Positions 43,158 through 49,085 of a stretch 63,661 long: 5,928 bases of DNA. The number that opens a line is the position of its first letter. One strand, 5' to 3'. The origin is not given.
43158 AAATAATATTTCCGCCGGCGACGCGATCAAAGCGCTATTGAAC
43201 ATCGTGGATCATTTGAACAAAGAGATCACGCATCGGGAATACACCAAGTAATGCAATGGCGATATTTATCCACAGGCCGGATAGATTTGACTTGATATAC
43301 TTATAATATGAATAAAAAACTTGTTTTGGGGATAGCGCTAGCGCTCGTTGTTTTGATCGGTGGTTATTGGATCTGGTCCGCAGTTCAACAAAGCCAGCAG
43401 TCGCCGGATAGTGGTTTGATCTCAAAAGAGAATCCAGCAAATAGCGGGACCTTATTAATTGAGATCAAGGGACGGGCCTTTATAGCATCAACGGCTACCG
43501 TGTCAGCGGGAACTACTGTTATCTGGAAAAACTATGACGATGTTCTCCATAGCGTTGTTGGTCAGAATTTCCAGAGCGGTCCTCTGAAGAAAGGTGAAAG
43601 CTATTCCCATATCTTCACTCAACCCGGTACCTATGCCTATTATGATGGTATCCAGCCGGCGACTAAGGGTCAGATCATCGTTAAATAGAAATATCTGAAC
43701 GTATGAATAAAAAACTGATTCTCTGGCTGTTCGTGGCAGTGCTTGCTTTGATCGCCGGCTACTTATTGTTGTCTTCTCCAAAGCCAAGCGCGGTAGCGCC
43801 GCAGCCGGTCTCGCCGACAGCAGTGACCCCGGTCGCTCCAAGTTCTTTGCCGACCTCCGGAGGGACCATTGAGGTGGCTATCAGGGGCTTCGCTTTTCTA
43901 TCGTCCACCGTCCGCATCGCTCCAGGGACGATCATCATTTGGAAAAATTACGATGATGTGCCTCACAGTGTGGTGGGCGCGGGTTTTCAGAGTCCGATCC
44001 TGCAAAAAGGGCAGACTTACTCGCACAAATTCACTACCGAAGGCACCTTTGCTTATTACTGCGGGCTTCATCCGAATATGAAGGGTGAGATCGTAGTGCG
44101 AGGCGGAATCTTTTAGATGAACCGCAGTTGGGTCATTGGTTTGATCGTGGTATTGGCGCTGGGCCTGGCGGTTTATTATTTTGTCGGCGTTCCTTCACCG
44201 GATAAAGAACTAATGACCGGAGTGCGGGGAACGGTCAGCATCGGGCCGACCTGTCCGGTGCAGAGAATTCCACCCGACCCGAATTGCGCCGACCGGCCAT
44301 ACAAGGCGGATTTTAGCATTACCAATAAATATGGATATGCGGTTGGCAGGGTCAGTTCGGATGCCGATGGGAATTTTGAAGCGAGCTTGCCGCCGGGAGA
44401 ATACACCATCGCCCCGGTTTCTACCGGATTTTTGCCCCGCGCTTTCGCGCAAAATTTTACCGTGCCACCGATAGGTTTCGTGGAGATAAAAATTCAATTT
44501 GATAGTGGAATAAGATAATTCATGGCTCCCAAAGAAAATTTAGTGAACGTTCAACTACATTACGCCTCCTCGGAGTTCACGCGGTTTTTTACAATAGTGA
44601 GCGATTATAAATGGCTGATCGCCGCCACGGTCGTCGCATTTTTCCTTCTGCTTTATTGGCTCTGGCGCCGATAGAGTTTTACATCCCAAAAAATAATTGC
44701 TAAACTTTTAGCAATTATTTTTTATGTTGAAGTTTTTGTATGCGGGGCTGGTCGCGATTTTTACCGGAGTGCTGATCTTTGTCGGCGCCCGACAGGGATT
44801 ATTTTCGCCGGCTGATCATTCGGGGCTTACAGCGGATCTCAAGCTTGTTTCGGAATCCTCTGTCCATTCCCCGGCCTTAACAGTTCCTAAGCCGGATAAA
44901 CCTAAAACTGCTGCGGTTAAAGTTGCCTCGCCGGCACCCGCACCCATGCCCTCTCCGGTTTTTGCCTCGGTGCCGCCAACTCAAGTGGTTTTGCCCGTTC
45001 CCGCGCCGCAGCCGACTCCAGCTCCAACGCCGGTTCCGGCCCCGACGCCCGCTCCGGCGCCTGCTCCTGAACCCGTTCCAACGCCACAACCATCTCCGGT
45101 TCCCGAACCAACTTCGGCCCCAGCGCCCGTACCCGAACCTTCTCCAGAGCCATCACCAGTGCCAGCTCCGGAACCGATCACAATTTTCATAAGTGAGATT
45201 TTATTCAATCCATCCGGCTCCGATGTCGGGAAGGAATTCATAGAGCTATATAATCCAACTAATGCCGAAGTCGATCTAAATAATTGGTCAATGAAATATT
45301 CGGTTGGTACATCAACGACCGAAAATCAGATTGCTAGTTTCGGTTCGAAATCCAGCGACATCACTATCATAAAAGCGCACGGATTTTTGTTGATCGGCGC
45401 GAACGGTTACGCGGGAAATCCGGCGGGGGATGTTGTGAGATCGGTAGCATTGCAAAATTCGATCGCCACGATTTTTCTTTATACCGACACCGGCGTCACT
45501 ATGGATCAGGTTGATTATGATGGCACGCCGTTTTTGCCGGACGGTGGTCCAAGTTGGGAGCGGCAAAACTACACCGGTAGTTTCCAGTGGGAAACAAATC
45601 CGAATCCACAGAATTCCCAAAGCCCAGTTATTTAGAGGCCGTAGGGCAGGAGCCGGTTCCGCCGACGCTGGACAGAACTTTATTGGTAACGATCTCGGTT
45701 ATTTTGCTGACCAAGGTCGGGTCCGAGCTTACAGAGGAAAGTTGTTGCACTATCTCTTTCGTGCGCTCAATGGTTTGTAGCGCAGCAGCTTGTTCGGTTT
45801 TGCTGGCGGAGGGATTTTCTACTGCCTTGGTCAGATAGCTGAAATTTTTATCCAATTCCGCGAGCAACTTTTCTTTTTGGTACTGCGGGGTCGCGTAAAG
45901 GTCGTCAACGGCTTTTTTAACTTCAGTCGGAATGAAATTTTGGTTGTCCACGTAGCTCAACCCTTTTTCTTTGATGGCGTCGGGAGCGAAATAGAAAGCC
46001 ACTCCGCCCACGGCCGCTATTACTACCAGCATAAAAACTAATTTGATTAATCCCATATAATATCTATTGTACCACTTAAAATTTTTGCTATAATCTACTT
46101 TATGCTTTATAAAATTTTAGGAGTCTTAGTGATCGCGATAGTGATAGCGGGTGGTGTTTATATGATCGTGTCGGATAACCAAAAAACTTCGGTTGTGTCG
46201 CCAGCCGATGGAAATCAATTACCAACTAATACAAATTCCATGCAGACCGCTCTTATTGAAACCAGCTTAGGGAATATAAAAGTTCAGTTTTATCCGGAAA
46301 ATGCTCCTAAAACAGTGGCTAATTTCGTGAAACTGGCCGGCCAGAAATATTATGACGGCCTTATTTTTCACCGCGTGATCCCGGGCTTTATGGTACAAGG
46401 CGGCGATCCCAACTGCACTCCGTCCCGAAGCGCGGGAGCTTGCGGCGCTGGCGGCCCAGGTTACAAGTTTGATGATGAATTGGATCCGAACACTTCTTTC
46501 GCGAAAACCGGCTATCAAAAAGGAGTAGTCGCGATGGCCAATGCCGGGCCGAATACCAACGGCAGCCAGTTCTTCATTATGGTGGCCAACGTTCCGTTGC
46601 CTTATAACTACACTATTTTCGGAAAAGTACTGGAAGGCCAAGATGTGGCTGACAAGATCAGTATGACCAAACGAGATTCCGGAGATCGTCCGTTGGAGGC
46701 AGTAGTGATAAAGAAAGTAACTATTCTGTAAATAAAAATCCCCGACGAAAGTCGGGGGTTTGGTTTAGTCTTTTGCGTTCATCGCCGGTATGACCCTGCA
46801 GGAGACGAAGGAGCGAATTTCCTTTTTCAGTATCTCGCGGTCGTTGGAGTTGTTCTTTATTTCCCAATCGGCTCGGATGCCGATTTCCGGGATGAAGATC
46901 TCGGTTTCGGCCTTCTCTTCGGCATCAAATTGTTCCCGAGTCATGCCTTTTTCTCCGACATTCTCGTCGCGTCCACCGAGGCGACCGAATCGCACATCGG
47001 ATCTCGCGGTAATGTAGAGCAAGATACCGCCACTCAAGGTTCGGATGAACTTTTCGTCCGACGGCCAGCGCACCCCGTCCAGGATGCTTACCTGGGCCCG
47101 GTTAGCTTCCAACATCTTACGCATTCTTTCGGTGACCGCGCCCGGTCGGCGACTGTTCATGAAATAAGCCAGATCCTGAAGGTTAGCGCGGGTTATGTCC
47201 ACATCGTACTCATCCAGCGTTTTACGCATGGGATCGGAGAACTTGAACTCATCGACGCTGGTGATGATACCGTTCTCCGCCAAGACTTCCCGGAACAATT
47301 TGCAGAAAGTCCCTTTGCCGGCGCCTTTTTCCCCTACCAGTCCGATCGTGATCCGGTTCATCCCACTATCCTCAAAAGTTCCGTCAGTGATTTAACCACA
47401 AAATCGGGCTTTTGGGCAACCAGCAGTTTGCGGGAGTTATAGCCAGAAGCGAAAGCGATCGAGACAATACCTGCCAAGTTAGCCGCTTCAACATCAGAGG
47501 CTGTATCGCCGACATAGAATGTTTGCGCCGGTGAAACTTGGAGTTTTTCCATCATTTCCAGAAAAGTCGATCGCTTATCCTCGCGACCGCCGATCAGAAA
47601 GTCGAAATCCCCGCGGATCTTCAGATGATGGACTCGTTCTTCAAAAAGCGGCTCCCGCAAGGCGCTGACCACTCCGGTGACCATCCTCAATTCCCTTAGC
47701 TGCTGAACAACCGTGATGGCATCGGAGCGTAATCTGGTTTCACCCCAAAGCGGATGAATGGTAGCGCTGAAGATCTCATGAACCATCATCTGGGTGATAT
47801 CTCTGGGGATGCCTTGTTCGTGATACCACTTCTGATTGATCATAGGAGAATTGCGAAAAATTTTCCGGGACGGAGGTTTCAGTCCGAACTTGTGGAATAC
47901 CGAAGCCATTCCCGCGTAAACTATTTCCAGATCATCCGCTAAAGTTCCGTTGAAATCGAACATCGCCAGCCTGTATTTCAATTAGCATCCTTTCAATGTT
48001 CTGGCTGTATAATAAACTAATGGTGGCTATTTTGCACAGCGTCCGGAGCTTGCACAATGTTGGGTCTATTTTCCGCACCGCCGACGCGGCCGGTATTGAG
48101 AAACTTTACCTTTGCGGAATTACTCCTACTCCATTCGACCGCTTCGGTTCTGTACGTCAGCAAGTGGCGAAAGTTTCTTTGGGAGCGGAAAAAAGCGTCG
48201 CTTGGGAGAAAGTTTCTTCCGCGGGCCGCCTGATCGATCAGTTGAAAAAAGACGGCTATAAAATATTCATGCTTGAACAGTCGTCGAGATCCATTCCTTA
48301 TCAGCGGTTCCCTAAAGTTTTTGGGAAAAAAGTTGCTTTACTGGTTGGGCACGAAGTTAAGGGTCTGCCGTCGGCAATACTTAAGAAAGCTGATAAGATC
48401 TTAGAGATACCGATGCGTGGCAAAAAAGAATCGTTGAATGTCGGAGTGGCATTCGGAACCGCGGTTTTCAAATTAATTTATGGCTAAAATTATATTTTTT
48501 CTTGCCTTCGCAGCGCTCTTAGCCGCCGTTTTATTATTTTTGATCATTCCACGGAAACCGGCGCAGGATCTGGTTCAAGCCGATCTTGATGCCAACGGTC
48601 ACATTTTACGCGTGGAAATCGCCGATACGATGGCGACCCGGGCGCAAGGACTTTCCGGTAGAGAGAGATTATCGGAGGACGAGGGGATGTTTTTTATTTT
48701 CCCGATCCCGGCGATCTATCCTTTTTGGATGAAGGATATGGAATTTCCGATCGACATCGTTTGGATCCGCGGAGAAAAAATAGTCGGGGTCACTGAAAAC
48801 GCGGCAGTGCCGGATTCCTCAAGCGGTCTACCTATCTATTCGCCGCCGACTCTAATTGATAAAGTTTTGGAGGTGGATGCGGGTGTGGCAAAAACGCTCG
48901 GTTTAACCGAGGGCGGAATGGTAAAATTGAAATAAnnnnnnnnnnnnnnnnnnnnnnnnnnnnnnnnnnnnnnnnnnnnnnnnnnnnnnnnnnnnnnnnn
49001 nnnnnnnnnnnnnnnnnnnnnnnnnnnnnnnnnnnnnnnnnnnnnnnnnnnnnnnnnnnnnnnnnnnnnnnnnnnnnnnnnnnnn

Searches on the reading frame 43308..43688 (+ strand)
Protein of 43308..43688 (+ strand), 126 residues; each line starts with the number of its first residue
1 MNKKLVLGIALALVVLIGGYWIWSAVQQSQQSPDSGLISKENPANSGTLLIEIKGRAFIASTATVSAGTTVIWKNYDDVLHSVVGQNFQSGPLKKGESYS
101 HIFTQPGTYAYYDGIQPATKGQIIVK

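Call 13: search_protein_families(library=pfam, proteins=[window:43308-43688:+], max_evalue=0.001)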
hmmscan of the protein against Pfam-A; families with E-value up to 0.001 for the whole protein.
window:43308-43688:+ (126 aa): 1 family
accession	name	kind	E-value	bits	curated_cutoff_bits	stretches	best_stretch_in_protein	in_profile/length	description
PF13473.12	Cupredoxin_1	-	1.2e-07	32.2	27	1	29-125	16-104/104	Cupredoxin-like domain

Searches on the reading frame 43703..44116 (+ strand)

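Call 13: search_protein_families(library=pfam, proteins=[window:43703-44116:+], max_evalue=0.001)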
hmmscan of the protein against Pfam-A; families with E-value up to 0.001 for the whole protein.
window:43703-44116:+ (137 aa): 2 families
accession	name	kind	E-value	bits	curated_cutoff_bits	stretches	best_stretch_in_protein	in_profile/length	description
PF00127.26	Copper-bind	-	1.5e-09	38.5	21.2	1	57-132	6-98/99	Copper binding proteins, plastocyanin/azurin family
PF13473.12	Cupredoxin_1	-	1.5e-05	25.4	27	1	54-132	21-104/104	Cupredoxin-like domain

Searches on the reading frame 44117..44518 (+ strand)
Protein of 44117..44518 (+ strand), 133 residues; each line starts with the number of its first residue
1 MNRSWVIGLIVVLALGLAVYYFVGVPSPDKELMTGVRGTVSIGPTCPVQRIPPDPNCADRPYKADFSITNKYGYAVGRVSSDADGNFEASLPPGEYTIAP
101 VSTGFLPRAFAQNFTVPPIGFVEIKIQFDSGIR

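Call 13: search_protein_families(library=pfam, proteins=[window:44117-44518:+], max_evalue=0.001)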
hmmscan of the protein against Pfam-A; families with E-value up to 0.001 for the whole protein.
window:44117-44518:+ (133 aa): 1 family
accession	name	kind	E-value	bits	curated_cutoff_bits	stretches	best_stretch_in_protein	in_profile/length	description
PF13620.12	CarboxypepD_reg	-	1.3e-05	25.9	32.3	1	67-125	20-78/82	Carboxypeptidase regulatory-like domain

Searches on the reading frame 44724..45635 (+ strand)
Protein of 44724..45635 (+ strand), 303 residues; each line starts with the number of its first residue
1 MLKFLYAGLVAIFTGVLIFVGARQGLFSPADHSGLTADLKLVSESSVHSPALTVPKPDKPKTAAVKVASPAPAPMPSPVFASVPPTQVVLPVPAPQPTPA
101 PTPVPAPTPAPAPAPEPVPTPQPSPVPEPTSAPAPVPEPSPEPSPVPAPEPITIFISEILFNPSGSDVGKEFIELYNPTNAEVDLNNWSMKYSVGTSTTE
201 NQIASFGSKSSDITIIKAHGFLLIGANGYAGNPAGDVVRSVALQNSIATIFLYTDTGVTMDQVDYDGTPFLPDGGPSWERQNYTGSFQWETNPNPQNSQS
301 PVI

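Call 13: search_protein_families(library=pfam, proteins=[window:44724-45635:+], max_evalue=0.001)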
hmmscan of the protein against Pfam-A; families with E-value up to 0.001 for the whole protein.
window:44724-45635:+ (303 aa): 1 family
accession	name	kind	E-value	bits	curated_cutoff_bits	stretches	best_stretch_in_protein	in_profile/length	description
PF00932.25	LTD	-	8.6e-16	58.7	34.3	1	152-265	6-107/109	Lamin Tail Domain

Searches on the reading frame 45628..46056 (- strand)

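Call 31: search_protein_families(library=pfam, proteins=[window:45628-46056:-], max_evalue=0.01)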
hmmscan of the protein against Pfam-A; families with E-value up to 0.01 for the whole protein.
window:45628-46056:- (142 aa): 1 family
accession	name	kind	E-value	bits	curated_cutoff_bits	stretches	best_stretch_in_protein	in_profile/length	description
PF23067.1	MG280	-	0.00027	21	27.4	1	8-108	19-121/259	Uncharacterised protein MG280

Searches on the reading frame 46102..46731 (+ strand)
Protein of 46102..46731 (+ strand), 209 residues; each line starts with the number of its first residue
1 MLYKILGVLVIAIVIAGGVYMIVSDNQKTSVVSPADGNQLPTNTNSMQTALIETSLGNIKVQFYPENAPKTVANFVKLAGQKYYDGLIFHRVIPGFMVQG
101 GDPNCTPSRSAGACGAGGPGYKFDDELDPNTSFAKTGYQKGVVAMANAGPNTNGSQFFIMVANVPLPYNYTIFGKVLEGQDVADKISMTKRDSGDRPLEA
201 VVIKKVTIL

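Call 13: search_protein_families(library=pfam, proteins=[window:46102-46731:+], max_evalue=0.001)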
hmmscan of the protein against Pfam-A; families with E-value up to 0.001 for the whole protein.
window:46102-46731:+ (209 aa): 1 family
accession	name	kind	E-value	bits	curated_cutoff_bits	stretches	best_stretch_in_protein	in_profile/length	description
PF00160.26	Pro_isomerase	-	3.2e-45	154.6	21.7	1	51-207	3-158/159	Cyclophilin type peptidyl-prolyl cis-trans isomerase/CLD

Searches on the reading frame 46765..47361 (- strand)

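Call 13: search_protein_families(library=pfam, proteins=[window:46765-47361:-], max_evalue=0.001)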
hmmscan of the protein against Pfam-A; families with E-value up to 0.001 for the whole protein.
window:46765-47361:- (198 aa): 1 family
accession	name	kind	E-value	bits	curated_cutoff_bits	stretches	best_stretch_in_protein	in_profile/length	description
PF13238.12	AAA_18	-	7.5e-05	23.6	29.4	1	6-143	1-120/128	AAA domain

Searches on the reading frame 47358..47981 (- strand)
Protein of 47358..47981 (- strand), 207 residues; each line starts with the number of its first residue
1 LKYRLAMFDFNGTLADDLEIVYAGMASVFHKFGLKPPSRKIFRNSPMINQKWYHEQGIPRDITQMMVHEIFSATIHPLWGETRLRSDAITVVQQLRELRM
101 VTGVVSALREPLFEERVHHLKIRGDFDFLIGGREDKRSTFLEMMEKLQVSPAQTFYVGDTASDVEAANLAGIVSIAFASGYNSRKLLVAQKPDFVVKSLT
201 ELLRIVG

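Call 13: search_protein_families(library=pfam, proteins=[window:47358-47981:-], max_evalue=0.001)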
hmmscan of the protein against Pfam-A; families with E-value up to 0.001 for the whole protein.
window:47358-47981:- (207 aa): 3 families
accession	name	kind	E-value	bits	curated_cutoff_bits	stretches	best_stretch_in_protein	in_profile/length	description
PF13419.12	HAD_2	-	7e-22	78.8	23.8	1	7-176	2-177/178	Haloacid dehalogenase-like hydrolase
PF00702.32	Hydrolase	-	1.5e-13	52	26.4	1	3-171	1-191/191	haloacid dehalogenase-like hydrolase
PF13242.12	Hydrolase_like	-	2.1e-11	44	22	1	139-202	9-75/75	HAD-hyrolase-like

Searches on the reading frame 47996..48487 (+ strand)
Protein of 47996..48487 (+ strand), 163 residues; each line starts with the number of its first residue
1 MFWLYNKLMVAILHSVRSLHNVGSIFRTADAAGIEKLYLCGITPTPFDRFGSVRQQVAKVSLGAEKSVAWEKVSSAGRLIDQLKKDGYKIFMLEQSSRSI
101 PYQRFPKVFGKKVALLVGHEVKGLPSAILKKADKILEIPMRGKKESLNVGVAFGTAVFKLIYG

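Call 13: search_protein_families(library=pfam, proteins=[window:47996-48487:+], max_evalue=0.001)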
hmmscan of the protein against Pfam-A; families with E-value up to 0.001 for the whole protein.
window:47996-48487:+ (163 aa): 1 family
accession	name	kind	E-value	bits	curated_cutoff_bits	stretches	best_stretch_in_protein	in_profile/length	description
PF00588.24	SpoU_methylase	-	2.1e-31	109.4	29.7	1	10-156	3-140/142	SpoU rRNA Methylase family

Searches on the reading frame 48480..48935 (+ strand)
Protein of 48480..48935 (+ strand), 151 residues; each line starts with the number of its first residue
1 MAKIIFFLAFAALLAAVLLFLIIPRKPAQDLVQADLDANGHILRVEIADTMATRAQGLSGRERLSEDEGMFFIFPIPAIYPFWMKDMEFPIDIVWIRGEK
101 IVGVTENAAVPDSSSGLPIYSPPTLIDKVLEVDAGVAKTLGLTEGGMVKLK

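Call 13: search_protein_families(library=pfam, proteins=[window:48480-48935:+], max_evalue=0.001)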
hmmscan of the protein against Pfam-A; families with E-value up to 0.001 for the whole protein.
window:48480-48935:+ (151 aa): 1 family
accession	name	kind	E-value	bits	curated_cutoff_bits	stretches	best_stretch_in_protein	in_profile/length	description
PF02643.20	DUF192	-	7.4e-26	90.6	27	1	44-149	2-95/96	Uncharacterized ACR, COG1430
